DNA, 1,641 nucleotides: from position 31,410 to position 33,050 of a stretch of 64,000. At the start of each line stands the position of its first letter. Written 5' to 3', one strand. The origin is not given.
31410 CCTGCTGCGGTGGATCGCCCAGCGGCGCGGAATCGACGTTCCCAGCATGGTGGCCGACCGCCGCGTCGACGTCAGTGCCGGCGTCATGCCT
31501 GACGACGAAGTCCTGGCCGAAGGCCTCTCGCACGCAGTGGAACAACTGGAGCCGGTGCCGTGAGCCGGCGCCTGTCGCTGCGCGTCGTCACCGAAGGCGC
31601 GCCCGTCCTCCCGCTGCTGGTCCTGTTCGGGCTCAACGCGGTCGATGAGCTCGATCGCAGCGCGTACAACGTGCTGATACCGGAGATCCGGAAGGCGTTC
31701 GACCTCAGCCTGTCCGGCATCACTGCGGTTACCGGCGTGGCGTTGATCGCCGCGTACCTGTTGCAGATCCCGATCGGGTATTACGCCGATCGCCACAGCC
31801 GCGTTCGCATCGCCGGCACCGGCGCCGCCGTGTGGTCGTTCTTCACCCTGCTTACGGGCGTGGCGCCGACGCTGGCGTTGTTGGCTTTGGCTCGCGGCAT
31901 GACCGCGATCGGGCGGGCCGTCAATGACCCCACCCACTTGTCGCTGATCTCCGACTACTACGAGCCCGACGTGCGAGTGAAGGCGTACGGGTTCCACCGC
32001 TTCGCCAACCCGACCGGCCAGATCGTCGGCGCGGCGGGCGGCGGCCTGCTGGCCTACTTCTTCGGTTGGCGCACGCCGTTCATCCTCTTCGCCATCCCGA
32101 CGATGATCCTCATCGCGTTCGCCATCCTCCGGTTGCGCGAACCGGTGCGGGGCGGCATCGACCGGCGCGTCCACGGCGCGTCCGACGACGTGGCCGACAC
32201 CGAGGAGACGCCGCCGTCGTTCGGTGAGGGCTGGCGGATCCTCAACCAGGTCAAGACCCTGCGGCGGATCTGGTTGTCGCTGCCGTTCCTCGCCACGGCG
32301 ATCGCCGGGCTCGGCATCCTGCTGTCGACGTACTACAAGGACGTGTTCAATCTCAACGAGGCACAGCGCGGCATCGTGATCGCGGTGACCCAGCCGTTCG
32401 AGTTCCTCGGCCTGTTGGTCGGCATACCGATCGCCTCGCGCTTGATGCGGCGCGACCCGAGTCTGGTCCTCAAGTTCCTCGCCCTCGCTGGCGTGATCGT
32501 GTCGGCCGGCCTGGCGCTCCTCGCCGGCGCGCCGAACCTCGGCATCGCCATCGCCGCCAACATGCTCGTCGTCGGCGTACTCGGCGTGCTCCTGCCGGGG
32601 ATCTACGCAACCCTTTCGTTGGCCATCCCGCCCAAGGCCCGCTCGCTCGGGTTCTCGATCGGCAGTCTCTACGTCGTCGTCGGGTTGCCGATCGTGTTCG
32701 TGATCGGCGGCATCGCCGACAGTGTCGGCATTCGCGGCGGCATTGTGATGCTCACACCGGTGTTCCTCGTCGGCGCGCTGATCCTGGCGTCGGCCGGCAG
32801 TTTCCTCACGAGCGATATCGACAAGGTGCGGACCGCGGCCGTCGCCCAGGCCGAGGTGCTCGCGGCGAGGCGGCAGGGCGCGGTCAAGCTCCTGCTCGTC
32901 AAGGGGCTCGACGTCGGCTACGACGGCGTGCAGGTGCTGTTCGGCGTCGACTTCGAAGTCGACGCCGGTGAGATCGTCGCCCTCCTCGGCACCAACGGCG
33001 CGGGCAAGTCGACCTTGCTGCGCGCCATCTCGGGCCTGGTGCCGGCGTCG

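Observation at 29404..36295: Liv-type ABC importer collapsed into three giant genes, including an MFS::LivF::LivG triple fusion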

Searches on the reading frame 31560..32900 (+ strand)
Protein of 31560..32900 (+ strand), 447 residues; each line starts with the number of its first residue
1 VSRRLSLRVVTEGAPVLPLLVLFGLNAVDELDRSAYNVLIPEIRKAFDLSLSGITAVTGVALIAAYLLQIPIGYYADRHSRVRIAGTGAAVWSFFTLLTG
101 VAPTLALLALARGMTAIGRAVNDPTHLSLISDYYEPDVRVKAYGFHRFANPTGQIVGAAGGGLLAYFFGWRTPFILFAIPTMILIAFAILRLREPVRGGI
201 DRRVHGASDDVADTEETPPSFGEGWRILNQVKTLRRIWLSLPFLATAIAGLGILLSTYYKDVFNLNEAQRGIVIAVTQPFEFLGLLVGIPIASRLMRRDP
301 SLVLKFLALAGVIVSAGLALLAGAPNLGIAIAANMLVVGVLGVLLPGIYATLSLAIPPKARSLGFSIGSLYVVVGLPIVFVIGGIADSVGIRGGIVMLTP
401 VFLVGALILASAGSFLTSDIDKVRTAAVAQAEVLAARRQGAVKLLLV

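Call 13: search_protein_families(library=ncbifam, proteins=[window:31560-32900:+], max_evalue=0.001)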
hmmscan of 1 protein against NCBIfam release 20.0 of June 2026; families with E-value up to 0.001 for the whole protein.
window:31560-32900:+ (447 aa): 22 families
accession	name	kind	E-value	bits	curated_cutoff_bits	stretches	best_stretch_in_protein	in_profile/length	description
TIGR00893.1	2A0114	subfamily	1e-24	87.3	395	1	31-409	8-395/399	D-galactonate transporter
TIGR00895.1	2A0115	subfamily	2.9e-17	62.7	418.55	1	25-202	25-202/398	aromatic acid/H+ symport family MFS transporter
TIGR00881.1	2A0104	subfamily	2.5e-12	46.5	407.75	1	31-340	9-322/379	phosphoglycerate transporter protein PgtP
NF000031.1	MFS_efflux_LmrA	exception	4.7e-12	45.3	850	1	25-192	39-206/484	lincomycin efflux MFS transporter Lmr(A)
TIGR00880.1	2_A_01_02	superfamily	8.3e-12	45.4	131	1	66-190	12-135/141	multidrug resistance protein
NF008586.0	PRK11551.1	equivalog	1.6e-10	40.6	410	1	18-194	16-192/406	3-(3-hydroxy-phenyl)propionate transporter MhpT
NF003024.0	PRK03893.1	subfamily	1.9e-09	36.9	604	1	37-184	41-188/497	sialate:H+ symport family MFS transporter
NF012169.0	qepA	equivalog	4.5e-09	35.5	1075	1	57-185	64-189/511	fluoroquinolone efflux MFS transporter QepA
NF038077.1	MFS_export_MxcK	equivalog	3.7e-08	32.8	525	1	38-250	32-240/405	myxochelin export MFS transporter MxcK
NF008654.0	PRK11652.1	equivalog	5.6e-08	32.1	479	1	20-193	12-185/397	multidrug efflux MFS transporter EmrD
TIGR00711.1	efflux_EmrB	subfamily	6.2e-08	31.8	230.2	1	30-194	15-179/485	DHA2 family efflux MFS transporter permease subunit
TIGR00710.1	efflux_Bcr_CflA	subfamily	1.8e-07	30.9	200.9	1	19-194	7-182/385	Bcr/CflA family efflux MFS transporter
TIGR00894.1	2A0114euk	subfamily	2.2e-07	29.8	626.45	1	59-195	83-223/465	Na(+)-dependent inorganic phosphate cotransporter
NF053517.1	HbztTptrPcaK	equivalog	2.6e-07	30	770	1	20-197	22-199/437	4-hydroxybenzoate transporter PcaK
NF053813.1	MFS_TcaB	equivalog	5.4e-06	25.4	475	1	17-195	6-184/396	putative multidrug effflux MFS transporter TcaB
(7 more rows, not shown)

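Call 14: search_solved_structures(query=window:31560-32900:+, max_evalue=0.01)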
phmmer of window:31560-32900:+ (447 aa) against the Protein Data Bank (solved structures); distinct sequences matched with E-value up to 0.01: 17.
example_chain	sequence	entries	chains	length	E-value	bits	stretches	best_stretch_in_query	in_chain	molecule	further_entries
9boi_A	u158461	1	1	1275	1.7e-13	53.5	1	12-203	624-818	mVenus,Maltose/maltodextrin-binding periplasmic protein,Protein spinster homolog 1,Designe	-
6e8j_A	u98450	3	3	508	2.9e-13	52.8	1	17-169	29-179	Major facilitator family transporter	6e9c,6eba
8g92_A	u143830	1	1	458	8.3e-07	31.5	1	26-186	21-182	Sphingosine-1-phosphate transporter SPNS2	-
7yub_R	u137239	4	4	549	1.3e-06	30.8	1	26-185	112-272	Sphingosine-1-phosphate transporter SPNS2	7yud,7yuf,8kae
8qv5_A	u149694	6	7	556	1.5e-06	30.6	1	26-185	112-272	Sphingosine-1-phosphate transporter SPNS2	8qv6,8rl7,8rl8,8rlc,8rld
8ex4_A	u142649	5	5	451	1.6e-06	30.6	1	26-186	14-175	Sphingosine-1-phosphate transporter SPNS2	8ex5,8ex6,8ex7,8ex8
8jhr_A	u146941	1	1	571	1.6e-06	30.5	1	26-185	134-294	Sphingosine-1-phosphate transporter SPNS2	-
7d5p_A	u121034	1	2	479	2.1e-06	30.2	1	33-184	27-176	Drug transporter, putative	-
7d5q_A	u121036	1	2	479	2.1e-06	30.2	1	33-184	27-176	Drug transporter, putative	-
8ufd_A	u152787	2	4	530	8.2e-06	28.2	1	19-195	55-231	Integral membrane efflux protein EFPA | Efflux pump A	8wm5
9bii_A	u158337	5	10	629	8.9e-06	28.1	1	19-196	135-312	Uncharacterized MFS-type transporter EfpA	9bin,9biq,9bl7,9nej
8x6x_A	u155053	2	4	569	9.7e-06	28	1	19-195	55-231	Uncharacterized MFS-type transporter EfpA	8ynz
8ufe_A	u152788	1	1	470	9.7e-05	24.7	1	20-197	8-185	Integral membrane efflux protein EfpA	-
8jhq_A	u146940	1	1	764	0.00045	22.5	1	26-134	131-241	Sphingosine-1-phosphate transporter SPNS2,GlgA glycogen synthase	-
2gfp_A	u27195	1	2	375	0.00061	22.1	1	19-191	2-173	Multidrug resistance protein D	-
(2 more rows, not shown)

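Call 29: search_protein_representatives(protein=window:31560-32879:+)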
Query: 440 residues. Proteins with E-value up to 0.001 (for the whole library): 12867; up to 1e-10: 2985; up to 1e-30: 295. The best 150 are listed.
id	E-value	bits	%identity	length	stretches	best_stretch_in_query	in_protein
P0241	2.3e-127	441.8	49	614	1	10-440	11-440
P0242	2.8e-124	431.7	49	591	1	3-440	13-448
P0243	3.8e-119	414.8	49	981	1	3-440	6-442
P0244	5.2e-118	411.0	49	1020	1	4-440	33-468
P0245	5.3e-118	411.0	48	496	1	4-440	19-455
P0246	4.3e-116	404.7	56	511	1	91-434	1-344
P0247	8.6e-113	393.9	47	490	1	11-433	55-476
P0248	2.0e-112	392.7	46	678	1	3-440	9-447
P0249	6.7e-107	374.4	45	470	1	9-433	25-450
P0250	1.6e-106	373.2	45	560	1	12-440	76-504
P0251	5.4e-103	361.6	44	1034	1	3-440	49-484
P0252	3.2e-99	349.1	43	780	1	7-440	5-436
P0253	3.7e-99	348.9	41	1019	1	3-440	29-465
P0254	1.2e-98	347.3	50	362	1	9-350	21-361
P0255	2.8e-98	346.0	49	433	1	98-440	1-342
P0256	1.3e-97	343.8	44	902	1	17-439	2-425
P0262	7.9e-91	321.5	43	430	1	9-427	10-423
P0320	6.3e-56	206.5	49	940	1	7-222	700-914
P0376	6.7e-46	173.5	50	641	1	10-207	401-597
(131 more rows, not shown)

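Call 32: find_homologous_proteins(query=P0262, max_evalue=1e-20)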
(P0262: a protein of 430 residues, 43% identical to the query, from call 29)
Query P0262 (430 aa): 211 proteins with E <= 1e-20 among 8000 candidates; the best 120 are listed.
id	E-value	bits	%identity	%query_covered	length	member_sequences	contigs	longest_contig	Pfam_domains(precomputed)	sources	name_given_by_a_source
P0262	3.7e-268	908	100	100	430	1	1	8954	PF07690.22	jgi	jgi:branched-chain amino acid transport system ATP-binding protein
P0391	3.0e-200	684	77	97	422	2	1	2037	PF07690.22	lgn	-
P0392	2.2e-195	668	73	100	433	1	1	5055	PF07690.22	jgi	jgi:branched-chain amino acid transport system ATP-binding protein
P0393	7.5e-192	656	73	100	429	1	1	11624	PF07690.22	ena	-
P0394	7.8e-191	653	72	100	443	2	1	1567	PF07690.22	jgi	jgi:MFS family permease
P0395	1.3e-187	642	74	94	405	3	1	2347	PF07690.22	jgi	jgi:branched-chain amino acid transport system ATP-binding protein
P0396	1.7e-185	635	74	94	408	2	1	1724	PF07690.22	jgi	jgi:hypothetical protein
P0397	6.8e-151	521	60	98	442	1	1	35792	PF07690.22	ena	-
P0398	3.2e-149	516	60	97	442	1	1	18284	PF07690.22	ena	-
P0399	7.3e-145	501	58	98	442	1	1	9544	PF07690.22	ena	-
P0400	2.2e-144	500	58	98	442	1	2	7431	PF07690.22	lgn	-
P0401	3.7e-124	433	84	58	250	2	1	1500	PF07690.22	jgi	jgi:branched-chain amino acid transport system ATP-binding protein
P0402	1.3e-116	408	52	95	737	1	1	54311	PF00005.34,PF00083.31,PF07690.22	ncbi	-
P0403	9.6e-110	386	50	95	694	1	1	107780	PF00005.34,PF07690.22,PF13304.13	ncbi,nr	ncbi:MAG TPA: MFS transporter [Acidimicrobiales bacterium]|nr:MFS transporter [Acidimicrobiales bact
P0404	2.6e-106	374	47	97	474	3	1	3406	PF07690.22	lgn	-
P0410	7.2e-105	370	49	97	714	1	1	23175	PF00005.34,PF07690.22,PF13304.13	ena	-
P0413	4.7e-103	364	47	96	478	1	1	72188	PF00083.31,PF07690.22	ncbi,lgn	-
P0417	2.9e-96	341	47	97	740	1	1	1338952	PF00005.34,PF03092.23,PF00083.31,PF07690.22,PF13304.13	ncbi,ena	-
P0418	2.3e-95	338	44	97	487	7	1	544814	PF03092.23,PF00083.31,PF07690.22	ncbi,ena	-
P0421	1.6e-94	336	45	95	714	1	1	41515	PF00005.34,PF00083.31,PF07690.22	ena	-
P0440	2.1e-90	322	44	97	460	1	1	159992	PF07690.22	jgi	jgi:MFS family permease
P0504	7.3e-82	294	42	97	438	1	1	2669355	PF07690.22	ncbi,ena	-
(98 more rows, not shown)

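Call 33: find_encoding_contigs(protein=P0418, flank=7000, max_places=1)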
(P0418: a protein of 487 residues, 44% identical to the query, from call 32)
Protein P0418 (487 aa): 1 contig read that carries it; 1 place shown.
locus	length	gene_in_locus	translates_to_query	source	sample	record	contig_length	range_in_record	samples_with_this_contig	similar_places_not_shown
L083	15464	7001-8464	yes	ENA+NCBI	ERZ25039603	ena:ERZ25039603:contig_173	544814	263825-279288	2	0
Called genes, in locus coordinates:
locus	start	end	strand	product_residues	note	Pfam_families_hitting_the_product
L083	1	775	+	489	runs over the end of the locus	PF00370:FGGY_N, PF02782:FGGY_C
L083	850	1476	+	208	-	PF13668:Ferritin_2 (weak)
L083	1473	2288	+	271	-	PF13668:Ferritin_2 (weak)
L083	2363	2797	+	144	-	PF01243:PNPOx_N (weak)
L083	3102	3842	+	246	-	PF00296:Bac_luciferase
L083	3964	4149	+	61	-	-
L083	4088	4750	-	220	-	PF09335:VTT_dom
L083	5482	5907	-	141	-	-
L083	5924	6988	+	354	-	PF02653:BPD_transp_2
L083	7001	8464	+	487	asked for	PF07690:MFS_1, PF00083:Sugar_tr (weak), PF03092:BT1 (weak)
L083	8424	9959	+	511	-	PF00004:AAA (faint), PF00005:ABC_tran, PF02463:SMC_N (faint), PF13304:AAA_21 (faint), PF13476:AAA_23 (faint), PF13555:AAA_29 (faint), PF00005:ABC_tran, PF12399:BCA_ABC_TP_C, +1 more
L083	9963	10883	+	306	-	-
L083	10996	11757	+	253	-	-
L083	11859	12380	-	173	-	PF00300:His_Phos_1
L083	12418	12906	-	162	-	PF04307:YdjM (weak)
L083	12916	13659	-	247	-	PF24481:CT398_CC, PF02591:Zn_ribbon_9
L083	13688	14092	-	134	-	-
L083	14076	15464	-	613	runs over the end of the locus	PF00912:Transgly, PF00905:Transpeptidase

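Call 34: find_encoding_contigs(protein=P0504, flank=7000, max_places=1)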
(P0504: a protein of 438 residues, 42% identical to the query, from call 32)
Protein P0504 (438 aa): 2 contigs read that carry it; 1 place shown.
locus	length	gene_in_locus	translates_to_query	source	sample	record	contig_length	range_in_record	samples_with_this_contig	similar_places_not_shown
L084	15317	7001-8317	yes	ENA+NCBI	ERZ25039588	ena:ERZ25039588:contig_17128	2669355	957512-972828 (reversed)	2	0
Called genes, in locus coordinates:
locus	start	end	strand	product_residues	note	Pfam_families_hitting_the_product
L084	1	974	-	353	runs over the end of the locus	PF09861:Lar_N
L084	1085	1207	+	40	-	-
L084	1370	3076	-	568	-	PF12710:HAD, PF08240:ADH_N (weak)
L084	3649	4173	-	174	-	PF01370:Epimerase (weak), PF07993:NAD_binding_4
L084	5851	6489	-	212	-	-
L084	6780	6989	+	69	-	-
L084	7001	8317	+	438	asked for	PF07690:MFS_1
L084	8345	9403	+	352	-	PF00268:Ribonuc_red_sm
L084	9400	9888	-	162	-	-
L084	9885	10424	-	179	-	-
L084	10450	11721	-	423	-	-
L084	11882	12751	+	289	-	PF00291:PALP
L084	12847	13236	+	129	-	PF14464:Prok-JAB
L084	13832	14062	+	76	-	PF00899:ThiF (weak)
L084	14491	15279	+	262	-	PF00291:PALP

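Call 35: find_encoding_contigs(protein=P0397, flank=7000, max_places=1)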
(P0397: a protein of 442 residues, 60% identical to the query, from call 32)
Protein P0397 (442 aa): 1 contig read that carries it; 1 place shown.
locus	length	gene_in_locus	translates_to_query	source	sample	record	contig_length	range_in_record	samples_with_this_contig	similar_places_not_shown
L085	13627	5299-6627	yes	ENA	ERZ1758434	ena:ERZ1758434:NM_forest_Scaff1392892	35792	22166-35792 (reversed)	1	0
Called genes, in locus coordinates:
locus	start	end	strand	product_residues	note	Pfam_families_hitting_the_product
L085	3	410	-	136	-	?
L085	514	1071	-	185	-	-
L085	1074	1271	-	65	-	PF06902:Fer4_19, PF13459:Fer4_15, PF13370:Fer4_13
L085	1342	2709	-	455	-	PF00067:p450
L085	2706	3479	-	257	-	PF00106:adh_short, PF01370:Epimerase (weak), PF08659:KR, PF13561:adh_short_C2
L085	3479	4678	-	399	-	PF00067:p450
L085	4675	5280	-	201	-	PF00440:TetR_N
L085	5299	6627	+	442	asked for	PF07690:MFS_1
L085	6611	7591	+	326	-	PF00561:Abhydrolase_1 (weak), PF12146:Hydrolase_4 (weak)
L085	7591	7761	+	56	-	-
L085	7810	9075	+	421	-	PF13582:Reprolysin_3 (weak)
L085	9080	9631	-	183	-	-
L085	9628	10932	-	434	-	-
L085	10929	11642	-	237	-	PF00005:ABC_tran, PF13304:AAA_21 (faint)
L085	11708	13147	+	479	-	PF13458:Peripla_BP_6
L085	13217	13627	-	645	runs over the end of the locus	PF02653:BPD_transp_2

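Call 36: find_encoding_contigs(protein=P0417, flank=7000, max_places=1)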
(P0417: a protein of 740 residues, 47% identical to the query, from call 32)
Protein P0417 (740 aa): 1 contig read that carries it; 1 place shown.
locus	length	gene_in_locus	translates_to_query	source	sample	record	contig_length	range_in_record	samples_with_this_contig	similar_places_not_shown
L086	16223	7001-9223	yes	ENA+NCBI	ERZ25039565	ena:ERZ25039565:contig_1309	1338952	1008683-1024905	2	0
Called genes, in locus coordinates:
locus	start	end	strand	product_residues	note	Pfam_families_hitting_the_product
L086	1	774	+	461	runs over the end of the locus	PF13399:LytR_C (weak)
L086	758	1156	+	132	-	PF02410:RsfS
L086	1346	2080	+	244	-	-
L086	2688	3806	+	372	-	PF00133:tRNA-synt_1, PF09334:tRNA-synt_1g, PF08264:Anticodon_1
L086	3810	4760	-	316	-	PF00296:Bac_luciferase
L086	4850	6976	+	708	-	PF02653:BPD_transp_2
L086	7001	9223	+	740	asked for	PF00083:Sugar_tr (weak), PF07690:MFS_1, PF03092:BT1 (weak), PF00005:ABC_tran, PF13304:AAA_21 (faint)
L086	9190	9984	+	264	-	PF00005:ABC_tran, PF13304:AAA_21 (faint), PF12399:BCA_ABC_TP_C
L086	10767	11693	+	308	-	-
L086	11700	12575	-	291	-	PF09754:PAC2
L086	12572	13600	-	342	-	PF01636:APH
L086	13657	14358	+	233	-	PF00085:Thioredoxin, PF13432:TPR_16 (faint), PF14559:TPR_19, PF14561:TPR_20 (weak)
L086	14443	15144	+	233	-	PF10531:SLBB, PF14520:HHH_5 (faint), PF00633:HHH (weak), PF12836:HHH_3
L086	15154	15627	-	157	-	-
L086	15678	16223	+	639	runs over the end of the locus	PF03772:Competence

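Call 37: find_encoding_contigs(protein=P0403, flank=7000, max_places=1)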
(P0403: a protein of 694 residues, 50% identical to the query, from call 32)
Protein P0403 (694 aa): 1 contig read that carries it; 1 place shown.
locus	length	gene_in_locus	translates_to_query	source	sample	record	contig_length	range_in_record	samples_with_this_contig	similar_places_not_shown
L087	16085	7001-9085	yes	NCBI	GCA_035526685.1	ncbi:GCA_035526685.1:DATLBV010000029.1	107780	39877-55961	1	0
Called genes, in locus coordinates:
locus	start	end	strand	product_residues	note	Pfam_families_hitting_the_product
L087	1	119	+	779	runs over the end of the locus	PF02515:CoA_transf_3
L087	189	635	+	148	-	PF10604:Polyketide_cyc2, PF08327:AHSA1 (weak)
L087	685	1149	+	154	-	PF03013:Pyr_excise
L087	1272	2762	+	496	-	PF00501:AMP-binding, PF13193:AMP-binding_C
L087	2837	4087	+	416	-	PF00067:p450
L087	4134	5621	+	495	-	-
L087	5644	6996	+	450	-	-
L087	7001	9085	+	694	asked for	PF07690:MFS_1, PF13304:AAA_21 (faint), PF00005:ABC_tran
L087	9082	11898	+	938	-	PF02653:BPD_transp_2, PF00005:ABC_tran, PF13304:AAA_21 (faint), PF12399:BCA_ABC_TP_C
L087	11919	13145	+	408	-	PF04909:Amidohydro_2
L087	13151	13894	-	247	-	PF06314:ADC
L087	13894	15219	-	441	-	PF04909:Amidohydro_2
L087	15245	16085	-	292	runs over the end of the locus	PF00106:adh_short, PF23441:SDR (weak), PF13561:adh_short_C2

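Call 38: find_encoding_contigs(protein=P0440, flank=7000, max_places=1)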
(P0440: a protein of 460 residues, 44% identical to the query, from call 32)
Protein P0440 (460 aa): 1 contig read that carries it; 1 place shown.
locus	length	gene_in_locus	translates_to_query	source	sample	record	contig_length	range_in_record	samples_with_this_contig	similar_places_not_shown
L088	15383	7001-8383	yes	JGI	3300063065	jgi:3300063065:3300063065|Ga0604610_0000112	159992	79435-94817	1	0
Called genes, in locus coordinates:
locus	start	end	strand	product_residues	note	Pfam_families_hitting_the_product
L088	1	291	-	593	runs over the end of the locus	PF01979:Amidohydro_1 (faint), PF07969:Amidohydro_3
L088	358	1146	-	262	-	PF01965:DJ-1_PfpI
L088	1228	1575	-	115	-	PF00581:Rhodanese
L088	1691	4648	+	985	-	PF00486:Trans_reg_C (weak), PF03704:BTAD, PF13191:AAA_16 (weak), PF25872:HTH_77 (weak), PF13424:TPR_12 (weak)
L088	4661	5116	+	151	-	PF10604:Polyketide_cyc2, PF03364:Polyketide_cyc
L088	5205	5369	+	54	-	-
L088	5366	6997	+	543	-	PF00394:Cu-oxidase (faint), PF07732:Cu-oxidase_3, PF19335:HMBD, PF07731:Cu-oxidase_2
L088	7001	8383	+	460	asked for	PF07690:MFS_1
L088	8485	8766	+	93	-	PF08962:Rv2632c-like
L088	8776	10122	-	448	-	PF01943:Polysacc_synt, PF13440:Polysacc_synt_3 (faint)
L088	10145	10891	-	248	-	-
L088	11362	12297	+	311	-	PF13641:Glyco_tranf_2_3, PF00535:Glycos_transf_2, PF13632:Glyco_trans_2_3 (weak)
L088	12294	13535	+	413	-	PF15632:ATPgrasp_Ter (weak)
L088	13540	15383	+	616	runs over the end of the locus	PF00149:Metallophos, PF12850:Metallophos_2, PF01522:Polysacc_deac_1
